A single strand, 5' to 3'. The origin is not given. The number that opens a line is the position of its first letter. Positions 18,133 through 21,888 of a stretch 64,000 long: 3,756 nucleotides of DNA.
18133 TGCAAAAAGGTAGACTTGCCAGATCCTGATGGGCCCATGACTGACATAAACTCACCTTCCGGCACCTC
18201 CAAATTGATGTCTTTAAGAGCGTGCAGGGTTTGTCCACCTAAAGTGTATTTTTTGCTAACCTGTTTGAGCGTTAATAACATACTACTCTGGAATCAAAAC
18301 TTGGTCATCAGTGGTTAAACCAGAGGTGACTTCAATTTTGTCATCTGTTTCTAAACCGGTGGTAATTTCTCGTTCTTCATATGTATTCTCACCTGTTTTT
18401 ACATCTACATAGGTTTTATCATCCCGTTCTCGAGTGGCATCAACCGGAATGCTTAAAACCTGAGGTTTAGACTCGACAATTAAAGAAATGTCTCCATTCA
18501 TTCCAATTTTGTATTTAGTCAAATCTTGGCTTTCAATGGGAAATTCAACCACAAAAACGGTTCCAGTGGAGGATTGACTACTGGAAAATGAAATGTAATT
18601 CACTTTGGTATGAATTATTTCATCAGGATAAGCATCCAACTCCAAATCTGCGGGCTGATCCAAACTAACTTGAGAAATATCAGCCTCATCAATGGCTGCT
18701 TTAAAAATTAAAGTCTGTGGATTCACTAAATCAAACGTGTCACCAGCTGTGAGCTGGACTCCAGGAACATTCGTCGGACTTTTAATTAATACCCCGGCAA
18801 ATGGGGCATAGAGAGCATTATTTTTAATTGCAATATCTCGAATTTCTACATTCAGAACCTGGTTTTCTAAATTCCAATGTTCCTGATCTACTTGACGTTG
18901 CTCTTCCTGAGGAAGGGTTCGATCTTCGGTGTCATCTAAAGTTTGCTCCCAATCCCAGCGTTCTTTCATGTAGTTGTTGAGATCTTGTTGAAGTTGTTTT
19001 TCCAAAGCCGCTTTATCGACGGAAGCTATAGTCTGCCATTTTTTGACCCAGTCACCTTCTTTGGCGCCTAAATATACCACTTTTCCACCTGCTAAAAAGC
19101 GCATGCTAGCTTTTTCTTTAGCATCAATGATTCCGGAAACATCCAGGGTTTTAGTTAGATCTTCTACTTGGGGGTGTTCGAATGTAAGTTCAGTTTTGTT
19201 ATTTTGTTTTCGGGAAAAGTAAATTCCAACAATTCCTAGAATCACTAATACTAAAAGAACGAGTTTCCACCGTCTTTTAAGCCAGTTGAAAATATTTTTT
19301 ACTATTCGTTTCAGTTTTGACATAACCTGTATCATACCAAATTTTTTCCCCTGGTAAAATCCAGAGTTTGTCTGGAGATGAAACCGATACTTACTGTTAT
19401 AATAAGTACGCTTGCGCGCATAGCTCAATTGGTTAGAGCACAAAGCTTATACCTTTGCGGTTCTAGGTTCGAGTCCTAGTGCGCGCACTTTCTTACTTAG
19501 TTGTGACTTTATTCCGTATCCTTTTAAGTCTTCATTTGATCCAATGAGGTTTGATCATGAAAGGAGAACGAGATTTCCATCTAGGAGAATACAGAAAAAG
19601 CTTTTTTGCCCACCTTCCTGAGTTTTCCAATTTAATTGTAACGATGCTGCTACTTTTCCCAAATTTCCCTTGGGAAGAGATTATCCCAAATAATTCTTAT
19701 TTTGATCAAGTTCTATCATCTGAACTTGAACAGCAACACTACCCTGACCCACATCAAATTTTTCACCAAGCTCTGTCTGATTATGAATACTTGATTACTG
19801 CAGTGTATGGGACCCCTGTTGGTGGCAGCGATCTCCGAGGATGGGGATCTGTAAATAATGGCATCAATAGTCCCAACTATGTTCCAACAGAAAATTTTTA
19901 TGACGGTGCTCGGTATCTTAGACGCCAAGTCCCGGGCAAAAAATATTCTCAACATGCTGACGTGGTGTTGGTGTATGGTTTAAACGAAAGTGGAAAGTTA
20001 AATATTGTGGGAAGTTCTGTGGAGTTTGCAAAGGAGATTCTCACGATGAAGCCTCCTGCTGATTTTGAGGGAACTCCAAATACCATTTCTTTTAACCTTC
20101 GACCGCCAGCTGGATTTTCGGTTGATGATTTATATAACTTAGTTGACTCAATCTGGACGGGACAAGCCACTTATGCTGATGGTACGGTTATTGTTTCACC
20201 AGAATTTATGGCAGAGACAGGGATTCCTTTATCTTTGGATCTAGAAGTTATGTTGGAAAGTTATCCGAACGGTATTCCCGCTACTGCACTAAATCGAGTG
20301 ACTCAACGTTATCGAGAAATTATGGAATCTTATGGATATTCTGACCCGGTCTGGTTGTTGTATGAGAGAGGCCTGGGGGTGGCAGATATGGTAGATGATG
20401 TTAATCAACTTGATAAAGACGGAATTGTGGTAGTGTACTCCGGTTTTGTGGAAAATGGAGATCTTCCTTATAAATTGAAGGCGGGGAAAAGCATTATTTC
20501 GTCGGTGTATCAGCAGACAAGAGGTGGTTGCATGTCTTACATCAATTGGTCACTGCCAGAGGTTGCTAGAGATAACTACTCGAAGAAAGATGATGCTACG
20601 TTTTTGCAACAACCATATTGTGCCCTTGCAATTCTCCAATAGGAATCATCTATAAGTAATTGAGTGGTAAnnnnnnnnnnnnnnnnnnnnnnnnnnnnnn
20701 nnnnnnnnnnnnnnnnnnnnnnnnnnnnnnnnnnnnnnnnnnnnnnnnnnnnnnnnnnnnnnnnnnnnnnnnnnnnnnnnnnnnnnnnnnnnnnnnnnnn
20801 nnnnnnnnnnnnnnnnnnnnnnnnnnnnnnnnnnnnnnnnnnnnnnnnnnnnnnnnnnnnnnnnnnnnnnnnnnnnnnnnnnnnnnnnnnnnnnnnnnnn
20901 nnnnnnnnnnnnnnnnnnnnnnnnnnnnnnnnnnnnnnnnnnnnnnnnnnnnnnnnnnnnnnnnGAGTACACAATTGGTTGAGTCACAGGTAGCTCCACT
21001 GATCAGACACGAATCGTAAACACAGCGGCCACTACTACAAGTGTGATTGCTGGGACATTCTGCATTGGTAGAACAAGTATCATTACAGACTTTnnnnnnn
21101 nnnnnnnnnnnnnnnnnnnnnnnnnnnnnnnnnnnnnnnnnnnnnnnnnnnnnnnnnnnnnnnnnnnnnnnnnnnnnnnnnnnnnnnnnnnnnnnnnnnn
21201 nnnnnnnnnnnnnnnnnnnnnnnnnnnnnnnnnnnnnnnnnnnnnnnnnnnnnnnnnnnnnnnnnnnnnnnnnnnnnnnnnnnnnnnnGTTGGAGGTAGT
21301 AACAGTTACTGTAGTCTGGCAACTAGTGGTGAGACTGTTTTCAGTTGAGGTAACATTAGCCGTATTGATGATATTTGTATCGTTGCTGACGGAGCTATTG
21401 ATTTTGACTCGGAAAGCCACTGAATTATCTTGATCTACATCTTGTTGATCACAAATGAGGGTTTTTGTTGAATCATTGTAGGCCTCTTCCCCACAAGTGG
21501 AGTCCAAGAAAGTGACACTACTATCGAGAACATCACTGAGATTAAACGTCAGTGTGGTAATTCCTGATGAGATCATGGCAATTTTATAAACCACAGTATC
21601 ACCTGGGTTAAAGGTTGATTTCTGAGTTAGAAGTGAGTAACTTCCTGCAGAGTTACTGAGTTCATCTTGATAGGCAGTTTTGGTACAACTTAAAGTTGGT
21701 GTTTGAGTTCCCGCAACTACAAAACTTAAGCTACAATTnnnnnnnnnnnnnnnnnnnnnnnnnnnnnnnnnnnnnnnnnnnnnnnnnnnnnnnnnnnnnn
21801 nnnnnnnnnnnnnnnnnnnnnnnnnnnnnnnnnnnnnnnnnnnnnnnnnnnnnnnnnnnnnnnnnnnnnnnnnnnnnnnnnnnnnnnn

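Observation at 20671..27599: Operon of four large secreted proteins: three paralogous cysteine-rich modular proteins (two with LPQTG anchors) plus an FN3/Ser-Thr-rich protein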

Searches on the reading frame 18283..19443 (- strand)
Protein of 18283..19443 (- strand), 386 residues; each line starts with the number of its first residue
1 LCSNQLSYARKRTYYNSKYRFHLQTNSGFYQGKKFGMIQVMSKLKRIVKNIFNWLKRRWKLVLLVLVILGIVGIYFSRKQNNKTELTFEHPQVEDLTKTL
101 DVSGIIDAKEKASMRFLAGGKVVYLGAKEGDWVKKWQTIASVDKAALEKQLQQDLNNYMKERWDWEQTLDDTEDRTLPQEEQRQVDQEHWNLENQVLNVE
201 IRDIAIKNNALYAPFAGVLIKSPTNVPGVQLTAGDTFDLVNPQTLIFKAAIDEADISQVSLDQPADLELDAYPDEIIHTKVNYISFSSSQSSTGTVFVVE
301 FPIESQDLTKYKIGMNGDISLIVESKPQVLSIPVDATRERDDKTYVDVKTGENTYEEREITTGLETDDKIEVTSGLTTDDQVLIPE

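Call 5: search_protein_families(library=pfam, proteins=[window:18283-19443:-], max_evalue=0.1)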
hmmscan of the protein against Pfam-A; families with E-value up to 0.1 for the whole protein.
window:18283-19443:- (386 aa): 5 families
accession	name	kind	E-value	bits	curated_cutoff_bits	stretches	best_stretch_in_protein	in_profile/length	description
PF16576.10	HlyD_D23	-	2.2e-10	40.6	30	1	96-287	2-187/214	Barrel-sandwich domain of CusB or HlyD membrane-fusion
PF13437.12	HlyD_3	-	3.2e-09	37.9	22.2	1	211-308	2-100/106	HlyD family secretion protein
PF12700.13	HlyD_2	-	1.4e-05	24.4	25.1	1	56-209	11-161/416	HlyD family secretion protein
PF10039.14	DUF2275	-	0.042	14.4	24.6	1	40-88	18-67/210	Predicted integral membrane protein (DUF2275)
PF20562.5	DUF6772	-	0.069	12.8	27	0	75-182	110-200/284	Domain of unknown function (DUF6772)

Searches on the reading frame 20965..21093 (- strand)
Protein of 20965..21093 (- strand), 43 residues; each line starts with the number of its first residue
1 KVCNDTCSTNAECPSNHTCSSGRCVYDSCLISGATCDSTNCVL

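Call 61: search_protein_families(library=pfam, alignment_id=A5, max_evalue=0.1)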
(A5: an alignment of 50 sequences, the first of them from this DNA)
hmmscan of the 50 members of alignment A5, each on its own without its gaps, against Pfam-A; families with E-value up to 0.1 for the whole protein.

A. member 1, seq(43 aa): 3 families
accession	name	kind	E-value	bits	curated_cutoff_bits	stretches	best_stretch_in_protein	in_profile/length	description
PF21164.2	Dumpy_DPY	-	0.00026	21.3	27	1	7-25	4-22/24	Dumpy, DPY module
PF23416.1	DUF7107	-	0.02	15.6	24.6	1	4-25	26-47/48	Domain of unknown function (DUF7107)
PF01683.23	EB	-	0.046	14.2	24.3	1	4-25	19-40/52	EB module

B. families by the number of members that match (of 50 scanned): 11 families
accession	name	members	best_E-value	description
PF23416.1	DUF7107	17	0.0015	Domain of unknown function (DUF7107)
PF21164.2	Dumpy_DPY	9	3.6e-05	Dumpy, DPY module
PF01683.23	EB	7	0.00068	EB module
PF01666.22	DX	3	0.00092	DX module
PF02977.21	CarbpepA_inh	2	0.0091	Carboxypeptidase A inhibitor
PF00095.26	WAP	2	0.022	WAP-type (Whey Acidic Protein) 'four-disulfide core'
PF07473.16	Toxin_11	2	0.031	Spasmodic peptide gm9a; conotoxin from Conus species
PF04706.18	Dickkopf_N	1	0.0099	Dickkopf N-terminal cysteine-rich region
PF16720.10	Albumin_I_a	1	0.011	Albumin I chain a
PF11703.13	UPF0506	1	0.028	UPF0506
PF08093.16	Toxin_23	1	0.032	Magi 5 toxic peptide family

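Call 62: search_solved_structures(query=A5, max_evalue=10, show_alignments=3)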
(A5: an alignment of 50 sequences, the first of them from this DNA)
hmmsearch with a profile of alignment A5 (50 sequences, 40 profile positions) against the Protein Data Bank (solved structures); distinct sequences matched with E-value up to 10: 17.
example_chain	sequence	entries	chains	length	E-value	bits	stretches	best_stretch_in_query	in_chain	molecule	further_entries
1oig_A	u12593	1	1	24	0.0015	21.7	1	6-28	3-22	Dumpy, isoform Y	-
8sdp_I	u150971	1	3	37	0.12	15.7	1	3-27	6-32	Cysteine knot peptide 3A7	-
7eqz_I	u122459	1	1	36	0.18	15.1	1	3-24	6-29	Metallocarboxypeptidase inhibitor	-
4cpa_I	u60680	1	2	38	0.2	15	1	3-24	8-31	METALLOCARBOXYPEPTIDASE INHIBITOR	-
1h20_A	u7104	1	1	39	0.2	14.9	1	3-24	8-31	METALLOCARBOXYPEPTIDASE INHIBITOR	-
8sdm_I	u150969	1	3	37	0.27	14.5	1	3-23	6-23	Cysteine-containing peptide 3B3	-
8se7_I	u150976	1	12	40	0.31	14.3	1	3-23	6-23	Cysteine knot peptide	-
8se8_I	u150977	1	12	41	0.34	14.2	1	3-23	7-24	Cysteine knot peptide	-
4pmk_A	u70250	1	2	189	0.47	13.8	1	2-38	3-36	Kiwellin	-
1mct_I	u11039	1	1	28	0.52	13.6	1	6-27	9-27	TRYPSIN INHIBITOR A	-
6jic_A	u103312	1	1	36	1.9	11.8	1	1-27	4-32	WCI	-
8u4j_C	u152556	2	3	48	3.1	11.1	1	13-38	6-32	Betacellulin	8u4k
2mso_A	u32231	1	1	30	3.4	11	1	2-27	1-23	Conotoxin Gm9.1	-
2hlg_A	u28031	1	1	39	4.1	10.7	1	3-15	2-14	Fruit-specific protein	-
1iox_A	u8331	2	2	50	4.9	10.5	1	13-38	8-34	Betacellulin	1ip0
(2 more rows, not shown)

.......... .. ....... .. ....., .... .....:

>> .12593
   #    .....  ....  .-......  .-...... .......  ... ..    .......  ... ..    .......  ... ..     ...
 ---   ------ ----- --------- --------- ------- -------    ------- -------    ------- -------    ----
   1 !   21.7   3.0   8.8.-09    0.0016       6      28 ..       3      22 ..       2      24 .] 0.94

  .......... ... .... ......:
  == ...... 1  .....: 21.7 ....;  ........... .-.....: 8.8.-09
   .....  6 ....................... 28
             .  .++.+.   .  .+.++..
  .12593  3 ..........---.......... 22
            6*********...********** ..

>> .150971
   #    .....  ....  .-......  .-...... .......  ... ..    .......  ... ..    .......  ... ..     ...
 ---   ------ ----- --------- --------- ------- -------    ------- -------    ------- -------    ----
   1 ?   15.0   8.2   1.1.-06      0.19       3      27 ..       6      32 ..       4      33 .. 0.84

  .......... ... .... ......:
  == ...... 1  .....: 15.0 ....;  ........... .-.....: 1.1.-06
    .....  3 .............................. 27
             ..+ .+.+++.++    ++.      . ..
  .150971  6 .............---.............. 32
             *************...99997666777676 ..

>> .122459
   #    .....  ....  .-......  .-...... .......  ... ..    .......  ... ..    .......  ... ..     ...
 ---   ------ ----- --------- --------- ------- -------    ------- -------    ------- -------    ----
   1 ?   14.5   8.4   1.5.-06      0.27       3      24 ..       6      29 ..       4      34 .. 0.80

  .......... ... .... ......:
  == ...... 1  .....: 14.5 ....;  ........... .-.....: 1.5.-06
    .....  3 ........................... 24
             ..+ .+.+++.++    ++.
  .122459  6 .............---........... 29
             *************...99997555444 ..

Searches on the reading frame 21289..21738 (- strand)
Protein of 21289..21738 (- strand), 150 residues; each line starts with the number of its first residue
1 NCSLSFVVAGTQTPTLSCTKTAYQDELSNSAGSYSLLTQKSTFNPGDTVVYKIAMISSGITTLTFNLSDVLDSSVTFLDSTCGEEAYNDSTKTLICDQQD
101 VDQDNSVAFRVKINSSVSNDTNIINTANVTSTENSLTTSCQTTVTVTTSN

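Call 85: search_solved_structures(query=window:21289-21738:-, max_evalue=10, show_alignments=3)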
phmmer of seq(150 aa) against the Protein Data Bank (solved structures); distinct sequences matched with E-value up to 10: 1.
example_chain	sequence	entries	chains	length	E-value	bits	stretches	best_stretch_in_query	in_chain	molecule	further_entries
6yhl_A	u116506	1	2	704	2.8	11.3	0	64-136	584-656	Cytotoxic necrotizing factor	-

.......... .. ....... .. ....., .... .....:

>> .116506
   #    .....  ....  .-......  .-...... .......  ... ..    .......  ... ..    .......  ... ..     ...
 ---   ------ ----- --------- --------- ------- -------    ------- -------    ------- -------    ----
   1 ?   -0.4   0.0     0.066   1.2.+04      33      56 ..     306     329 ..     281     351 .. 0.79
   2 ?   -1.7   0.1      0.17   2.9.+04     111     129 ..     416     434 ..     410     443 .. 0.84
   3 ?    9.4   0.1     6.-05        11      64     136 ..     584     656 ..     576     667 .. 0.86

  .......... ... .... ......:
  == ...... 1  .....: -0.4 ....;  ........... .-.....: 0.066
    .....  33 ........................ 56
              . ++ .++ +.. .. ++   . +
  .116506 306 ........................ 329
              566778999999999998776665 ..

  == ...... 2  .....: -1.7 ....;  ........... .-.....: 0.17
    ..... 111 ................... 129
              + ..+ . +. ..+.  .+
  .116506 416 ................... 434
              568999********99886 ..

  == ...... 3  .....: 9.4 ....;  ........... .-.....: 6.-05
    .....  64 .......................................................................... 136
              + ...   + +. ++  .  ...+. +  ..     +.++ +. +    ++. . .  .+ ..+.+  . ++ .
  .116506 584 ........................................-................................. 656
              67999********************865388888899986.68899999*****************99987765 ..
